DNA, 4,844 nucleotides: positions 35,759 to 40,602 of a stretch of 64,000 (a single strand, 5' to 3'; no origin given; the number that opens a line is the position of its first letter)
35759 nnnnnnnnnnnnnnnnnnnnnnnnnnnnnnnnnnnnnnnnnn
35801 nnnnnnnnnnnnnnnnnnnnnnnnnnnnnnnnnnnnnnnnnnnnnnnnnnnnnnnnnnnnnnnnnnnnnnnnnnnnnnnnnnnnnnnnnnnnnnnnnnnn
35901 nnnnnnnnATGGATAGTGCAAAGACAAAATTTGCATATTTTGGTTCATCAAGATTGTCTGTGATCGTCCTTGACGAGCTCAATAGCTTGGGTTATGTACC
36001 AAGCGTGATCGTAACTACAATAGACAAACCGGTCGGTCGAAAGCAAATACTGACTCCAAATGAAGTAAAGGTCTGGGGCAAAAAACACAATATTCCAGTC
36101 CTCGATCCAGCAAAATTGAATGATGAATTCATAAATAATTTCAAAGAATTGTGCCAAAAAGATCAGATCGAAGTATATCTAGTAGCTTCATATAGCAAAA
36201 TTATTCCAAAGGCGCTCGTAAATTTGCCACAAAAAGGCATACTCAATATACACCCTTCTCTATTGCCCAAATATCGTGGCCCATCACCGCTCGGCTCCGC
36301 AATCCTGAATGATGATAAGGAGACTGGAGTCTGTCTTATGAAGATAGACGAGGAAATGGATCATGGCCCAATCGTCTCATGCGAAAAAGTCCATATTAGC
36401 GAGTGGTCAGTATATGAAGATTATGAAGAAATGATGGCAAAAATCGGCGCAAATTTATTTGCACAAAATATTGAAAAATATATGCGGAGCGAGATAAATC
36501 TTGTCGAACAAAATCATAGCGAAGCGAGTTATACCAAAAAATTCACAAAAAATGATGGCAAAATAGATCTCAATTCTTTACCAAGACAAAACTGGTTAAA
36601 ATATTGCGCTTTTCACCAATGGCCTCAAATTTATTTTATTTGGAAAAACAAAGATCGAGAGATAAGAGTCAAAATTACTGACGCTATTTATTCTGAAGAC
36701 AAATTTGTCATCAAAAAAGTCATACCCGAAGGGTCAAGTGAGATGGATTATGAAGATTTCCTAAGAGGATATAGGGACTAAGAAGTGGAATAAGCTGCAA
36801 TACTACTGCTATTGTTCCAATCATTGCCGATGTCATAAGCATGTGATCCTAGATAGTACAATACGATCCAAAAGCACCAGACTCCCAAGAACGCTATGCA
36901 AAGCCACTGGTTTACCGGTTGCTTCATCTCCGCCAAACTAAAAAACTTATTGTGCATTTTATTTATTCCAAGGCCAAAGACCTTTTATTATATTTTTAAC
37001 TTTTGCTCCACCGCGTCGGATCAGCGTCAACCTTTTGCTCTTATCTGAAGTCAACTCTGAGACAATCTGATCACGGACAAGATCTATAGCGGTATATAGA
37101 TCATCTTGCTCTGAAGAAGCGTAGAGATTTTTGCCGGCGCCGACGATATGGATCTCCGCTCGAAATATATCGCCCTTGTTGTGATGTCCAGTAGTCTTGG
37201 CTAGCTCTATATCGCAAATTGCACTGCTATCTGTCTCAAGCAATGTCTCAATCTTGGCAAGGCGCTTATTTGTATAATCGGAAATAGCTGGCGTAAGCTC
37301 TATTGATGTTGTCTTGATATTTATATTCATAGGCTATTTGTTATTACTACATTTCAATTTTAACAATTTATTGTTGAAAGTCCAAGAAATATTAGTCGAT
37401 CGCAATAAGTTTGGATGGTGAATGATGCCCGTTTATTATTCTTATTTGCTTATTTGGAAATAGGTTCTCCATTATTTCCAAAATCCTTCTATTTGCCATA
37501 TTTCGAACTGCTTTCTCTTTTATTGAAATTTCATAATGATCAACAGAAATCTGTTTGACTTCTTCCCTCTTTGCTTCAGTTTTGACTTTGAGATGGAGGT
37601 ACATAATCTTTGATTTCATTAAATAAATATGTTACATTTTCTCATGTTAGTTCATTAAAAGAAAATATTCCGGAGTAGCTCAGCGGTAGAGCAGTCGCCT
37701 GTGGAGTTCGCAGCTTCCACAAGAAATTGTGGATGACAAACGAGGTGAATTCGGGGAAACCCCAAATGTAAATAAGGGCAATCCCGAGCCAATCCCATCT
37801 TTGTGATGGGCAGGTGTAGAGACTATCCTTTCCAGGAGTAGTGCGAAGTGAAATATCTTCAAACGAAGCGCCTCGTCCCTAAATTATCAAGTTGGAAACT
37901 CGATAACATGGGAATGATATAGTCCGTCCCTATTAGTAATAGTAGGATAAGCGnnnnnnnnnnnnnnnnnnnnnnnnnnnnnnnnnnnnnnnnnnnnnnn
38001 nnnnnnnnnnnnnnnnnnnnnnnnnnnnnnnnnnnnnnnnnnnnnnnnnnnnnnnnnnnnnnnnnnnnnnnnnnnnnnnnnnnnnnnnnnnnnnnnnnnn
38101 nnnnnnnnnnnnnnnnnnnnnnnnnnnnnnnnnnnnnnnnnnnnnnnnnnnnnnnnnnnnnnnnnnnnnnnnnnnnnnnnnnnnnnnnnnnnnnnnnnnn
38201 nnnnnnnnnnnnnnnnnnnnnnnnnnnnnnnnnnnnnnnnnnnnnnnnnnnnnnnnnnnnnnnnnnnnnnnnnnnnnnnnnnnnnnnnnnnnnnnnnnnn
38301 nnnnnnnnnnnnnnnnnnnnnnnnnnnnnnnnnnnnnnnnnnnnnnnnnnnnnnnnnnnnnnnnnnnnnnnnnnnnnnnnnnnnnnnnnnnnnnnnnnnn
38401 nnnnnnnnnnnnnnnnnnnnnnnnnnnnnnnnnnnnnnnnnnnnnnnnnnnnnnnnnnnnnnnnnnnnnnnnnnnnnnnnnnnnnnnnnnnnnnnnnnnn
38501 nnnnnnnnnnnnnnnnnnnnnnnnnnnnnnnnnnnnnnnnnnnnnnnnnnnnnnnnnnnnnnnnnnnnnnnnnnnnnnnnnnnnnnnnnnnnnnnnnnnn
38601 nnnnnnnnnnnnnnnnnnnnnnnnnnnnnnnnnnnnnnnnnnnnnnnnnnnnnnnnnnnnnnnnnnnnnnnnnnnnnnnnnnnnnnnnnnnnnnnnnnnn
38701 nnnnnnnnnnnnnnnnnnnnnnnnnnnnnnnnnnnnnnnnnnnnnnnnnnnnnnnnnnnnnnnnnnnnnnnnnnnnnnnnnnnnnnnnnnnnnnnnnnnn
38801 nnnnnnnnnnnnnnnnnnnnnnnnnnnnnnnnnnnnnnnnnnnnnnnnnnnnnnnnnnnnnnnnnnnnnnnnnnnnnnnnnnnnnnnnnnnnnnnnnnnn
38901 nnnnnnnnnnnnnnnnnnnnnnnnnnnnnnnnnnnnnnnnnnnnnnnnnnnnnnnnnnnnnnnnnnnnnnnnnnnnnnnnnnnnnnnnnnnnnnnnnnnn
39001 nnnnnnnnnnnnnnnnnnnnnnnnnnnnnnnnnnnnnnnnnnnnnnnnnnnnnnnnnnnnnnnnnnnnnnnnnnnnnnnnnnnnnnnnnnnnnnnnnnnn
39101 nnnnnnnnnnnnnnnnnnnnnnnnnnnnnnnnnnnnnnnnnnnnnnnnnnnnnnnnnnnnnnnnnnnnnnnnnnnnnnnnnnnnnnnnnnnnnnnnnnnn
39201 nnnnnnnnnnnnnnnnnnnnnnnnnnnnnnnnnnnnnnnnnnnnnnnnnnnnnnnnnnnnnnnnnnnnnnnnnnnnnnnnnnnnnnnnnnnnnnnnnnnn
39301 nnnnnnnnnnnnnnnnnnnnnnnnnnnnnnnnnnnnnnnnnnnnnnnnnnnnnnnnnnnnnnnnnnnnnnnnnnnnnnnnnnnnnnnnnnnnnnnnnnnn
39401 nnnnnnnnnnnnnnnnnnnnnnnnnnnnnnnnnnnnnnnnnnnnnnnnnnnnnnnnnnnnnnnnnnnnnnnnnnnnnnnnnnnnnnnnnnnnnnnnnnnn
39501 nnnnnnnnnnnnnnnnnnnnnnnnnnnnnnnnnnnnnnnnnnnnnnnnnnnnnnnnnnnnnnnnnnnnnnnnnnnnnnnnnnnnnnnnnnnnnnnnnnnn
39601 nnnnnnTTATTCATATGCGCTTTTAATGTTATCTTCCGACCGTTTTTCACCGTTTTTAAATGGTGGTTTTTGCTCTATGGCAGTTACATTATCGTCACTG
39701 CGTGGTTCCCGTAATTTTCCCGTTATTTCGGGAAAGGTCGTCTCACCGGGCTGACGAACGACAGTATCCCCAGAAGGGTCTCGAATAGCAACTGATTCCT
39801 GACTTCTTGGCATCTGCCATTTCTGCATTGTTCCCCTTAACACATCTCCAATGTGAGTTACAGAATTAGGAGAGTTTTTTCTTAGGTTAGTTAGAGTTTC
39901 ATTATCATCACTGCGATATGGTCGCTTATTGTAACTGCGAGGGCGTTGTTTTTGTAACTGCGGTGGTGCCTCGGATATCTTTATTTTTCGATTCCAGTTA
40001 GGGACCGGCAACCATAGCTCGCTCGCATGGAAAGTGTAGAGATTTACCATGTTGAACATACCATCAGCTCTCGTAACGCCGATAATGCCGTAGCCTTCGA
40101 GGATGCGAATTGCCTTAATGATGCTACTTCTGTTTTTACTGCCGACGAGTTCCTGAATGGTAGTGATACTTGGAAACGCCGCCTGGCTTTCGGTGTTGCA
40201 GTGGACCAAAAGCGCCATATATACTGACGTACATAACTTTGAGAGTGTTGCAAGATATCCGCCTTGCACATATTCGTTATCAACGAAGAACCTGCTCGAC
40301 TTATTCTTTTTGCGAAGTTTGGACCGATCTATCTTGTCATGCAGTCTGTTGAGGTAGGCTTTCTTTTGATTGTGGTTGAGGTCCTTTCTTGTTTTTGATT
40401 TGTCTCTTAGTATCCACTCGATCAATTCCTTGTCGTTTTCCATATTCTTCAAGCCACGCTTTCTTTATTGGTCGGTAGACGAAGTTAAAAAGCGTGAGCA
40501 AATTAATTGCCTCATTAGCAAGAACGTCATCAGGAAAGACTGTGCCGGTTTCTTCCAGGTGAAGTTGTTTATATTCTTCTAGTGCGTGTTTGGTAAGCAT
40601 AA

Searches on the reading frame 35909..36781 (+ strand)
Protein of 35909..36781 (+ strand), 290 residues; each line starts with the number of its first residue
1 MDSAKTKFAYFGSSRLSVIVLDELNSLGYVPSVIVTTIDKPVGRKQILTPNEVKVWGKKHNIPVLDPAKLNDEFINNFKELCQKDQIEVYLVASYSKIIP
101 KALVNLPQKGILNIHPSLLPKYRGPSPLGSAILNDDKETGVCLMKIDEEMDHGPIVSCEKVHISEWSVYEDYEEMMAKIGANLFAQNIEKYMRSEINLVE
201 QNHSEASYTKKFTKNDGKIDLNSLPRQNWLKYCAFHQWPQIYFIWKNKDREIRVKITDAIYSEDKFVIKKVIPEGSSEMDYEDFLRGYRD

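Call 49: search_protein_families(library=pfam, proteins=[window:35909-36781:+], max_evalue=0.001)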
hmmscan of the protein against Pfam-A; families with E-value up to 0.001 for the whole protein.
window:35909-36781:+ (290 aa): 2 families
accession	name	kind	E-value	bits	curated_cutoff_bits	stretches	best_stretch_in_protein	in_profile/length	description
PF00551.24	Formyl_trans_N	-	7.9e-30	104.4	26.1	1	32-185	31-178/181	Formyl transferase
PF02911.23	Formyl_trans_C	-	7.3e-05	23.3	21.1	0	212-263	2-49/100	Formyl transferase, C-terminal domain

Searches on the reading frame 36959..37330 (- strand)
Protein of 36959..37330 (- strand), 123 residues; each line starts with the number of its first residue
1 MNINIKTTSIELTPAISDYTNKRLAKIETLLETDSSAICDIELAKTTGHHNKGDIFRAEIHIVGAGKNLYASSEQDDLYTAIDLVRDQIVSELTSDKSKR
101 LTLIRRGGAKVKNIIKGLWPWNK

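Call 49: search_protein_families(library=pfam, proteins=[window:36959-37330:-], max_evalue=0.001)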
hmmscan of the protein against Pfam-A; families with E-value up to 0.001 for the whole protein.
window:36959-37330:- (123 aa): 1 family
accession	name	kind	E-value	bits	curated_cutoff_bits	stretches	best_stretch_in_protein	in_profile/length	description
PF02482.25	Ribosomal_S30AE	-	1.8e-13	51.5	23.7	1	3-100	1-87/88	Sigma 54 modulation protein / S30EA ribosomal protein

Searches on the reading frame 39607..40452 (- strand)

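Call 49: search_protein_families(library=pfam, proteins=[window:39607-40452:-], max_evalue=0.001)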
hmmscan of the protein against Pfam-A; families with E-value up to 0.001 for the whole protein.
window:39607-40452:- (281 aa): 1 family
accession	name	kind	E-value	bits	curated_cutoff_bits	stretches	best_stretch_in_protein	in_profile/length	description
PF13730.12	HTH_36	-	5.4e-07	29.8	25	1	76-124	9-55/55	Helix-turn-helix domain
